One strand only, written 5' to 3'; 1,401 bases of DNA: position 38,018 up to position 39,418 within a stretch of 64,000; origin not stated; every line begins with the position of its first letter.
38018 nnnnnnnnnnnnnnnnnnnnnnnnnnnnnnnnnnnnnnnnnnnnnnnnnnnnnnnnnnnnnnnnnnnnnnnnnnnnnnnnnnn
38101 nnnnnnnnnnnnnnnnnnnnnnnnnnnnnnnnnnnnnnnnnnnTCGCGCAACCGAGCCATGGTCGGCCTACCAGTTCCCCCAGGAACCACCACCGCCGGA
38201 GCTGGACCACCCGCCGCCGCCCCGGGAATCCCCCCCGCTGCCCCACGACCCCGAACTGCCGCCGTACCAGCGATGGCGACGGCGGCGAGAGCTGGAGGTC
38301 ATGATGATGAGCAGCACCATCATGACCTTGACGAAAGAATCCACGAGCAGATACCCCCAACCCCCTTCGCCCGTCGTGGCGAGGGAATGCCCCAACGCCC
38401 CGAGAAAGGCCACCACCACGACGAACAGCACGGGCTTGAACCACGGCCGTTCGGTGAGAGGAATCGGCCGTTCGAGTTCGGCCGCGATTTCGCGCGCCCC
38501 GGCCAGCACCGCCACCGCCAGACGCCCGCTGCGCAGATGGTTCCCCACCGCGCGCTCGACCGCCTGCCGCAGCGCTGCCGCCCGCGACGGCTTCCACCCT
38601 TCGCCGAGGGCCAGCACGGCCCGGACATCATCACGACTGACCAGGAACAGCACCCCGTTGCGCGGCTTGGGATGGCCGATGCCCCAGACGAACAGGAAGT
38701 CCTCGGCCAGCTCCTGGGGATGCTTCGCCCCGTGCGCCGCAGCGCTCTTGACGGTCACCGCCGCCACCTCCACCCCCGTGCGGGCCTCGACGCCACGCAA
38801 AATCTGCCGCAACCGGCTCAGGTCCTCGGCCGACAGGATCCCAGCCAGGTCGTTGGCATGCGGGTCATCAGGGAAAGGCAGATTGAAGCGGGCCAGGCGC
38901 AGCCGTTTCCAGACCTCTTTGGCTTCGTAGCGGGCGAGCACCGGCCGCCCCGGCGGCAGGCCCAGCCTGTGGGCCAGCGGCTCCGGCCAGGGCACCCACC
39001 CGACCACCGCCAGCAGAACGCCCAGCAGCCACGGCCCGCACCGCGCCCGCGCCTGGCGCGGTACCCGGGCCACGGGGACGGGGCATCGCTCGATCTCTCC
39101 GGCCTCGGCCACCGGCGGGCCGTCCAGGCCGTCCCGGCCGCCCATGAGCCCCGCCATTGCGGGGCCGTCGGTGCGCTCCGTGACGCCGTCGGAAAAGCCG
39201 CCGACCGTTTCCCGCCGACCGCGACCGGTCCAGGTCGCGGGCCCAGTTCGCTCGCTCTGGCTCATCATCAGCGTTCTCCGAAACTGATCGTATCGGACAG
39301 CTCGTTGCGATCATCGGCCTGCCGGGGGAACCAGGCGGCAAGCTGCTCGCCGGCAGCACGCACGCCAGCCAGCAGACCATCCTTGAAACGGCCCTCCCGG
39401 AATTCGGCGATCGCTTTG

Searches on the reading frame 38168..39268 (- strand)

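Call 22: search_protein_families(library=pfam, proteins=[window:38168-39268:-], max_evalue=0.001)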
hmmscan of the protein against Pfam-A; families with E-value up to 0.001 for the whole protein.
window:38168-39268:- (366 aa): 1 family
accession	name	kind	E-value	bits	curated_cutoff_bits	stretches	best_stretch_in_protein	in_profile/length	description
PF04536.20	TPM_phosphatase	-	3.6e-17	63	22.1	1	139-263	2-124/125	TPM domain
